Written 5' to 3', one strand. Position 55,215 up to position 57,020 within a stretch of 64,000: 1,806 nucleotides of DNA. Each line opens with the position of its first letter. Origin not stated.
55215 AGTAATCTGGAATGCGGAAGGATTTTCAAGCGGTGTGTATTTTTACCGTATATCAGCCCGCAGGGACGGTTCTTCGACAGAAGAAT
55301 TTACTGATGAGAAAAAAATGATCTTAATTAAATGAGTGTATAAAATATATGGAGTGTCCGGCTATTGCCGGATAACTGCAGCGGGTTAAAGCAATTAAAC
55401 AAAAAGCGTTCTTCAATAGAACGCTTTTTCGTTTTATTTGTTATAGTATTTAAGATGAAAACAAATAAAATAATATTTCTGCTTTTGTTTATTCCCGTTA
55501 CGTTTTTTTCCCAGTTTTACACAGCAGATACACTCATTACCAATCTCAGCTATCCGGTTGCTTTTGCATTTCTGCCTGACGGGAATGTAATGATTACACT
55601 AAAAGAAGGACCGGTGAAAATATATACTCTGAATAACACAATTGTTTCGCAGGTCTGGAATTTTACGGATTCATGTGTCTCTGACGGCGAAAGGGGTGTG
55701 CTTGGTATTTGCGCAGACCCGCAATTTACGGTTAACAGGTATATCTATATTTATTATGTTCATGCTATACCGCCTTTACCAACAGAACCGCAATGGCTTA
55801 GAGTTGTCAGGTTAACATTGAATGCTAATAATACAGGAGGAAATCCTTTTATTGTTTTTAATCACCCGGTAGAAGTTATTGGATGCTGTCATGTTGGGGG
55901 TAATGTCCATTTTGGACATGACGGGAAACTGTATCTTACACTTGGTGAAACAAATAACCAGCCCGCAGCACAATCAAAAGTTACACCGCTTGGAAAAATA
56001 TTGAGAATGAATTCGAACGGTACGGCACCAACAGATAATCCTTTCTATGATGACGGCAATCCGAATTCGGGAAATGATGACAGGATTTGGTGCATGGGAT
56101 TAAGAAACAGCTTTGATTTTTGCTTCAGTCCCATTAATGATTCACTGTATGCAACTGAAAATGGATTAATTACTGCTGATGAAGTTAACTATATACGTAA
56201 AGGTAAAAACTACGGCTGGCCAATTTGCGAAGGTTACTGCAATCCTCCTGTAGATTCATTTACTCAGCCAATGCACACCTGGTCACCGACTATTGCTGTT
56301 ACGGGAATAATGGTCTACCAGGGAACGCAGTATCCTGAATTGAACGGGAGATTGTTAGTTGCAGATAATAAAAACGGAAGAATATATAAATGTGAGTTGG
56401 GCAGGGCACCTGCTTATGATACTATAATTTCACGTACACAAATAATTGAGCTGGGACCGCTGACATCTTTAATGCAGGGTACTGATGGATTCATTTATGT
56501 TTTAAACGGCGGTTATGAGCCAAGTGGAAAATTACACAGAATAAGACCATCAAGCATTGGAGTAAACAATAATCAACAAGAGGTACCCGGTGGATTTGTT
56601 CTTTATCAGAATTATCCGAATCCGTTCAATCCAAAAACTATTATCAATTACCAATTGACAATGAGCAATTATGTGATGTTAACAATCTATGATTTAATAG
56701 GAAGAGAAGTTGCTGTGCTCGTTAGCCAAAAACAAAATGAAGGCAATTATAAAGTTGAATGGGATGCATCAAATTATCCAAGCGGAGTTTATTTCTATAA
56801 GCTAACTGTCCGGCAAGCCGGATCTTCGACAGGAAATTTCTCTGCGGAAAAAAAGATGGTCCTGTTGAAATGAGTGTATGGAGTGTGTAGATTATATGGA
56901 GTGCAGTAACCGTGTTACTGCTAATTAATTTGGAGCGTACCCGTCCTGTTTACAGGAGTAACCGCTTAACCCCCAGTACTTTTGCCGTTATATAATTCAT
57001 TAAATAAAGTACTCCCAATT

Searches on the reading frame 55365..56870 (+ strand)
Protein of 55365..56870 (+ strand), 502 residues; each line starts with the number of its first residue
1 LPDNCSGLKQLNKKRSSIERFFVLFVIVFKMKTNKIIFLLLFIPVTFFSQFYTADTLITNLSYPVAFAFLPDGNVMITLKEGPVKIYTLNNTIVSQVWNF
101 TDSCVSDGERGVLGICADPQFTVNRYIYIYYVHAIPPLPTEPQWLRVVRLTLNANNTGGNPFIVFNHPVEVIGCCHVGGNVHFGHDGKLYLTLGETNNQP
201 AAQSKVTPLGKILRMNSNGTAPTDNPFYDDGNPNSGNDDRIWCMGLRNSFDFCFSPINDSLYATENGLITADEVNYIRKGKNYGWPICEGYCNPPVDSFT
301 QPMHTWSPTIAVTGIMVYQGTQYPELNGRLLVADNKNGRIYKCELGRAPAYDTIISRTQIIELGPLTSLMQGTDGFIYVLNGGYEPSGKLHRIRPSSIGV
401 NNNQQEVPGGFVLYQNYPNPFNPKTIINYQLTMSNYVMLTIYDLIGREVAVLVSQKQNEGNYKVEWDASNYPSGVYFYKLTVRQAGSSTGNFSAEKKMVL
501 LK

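Call 13: search_protein_families(library=pfam, proteins=[window:55365-56870:+])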
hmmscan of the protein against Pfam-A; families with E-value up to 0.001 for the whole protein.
window:55365-56870:+ (502 aa): 2 families
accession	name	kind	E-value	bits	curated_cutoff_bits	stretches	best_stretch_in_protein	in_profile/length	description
PF07995.17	GSDH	-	1.8e-63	215.3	25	1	61-382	1-324/332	Glucose / Sorbosone dehydrogenase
PF18962.6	Por_Secre_tail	-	7e-10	39.5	27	1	417-483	2-65/75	Secretion system C-terminal sorting domain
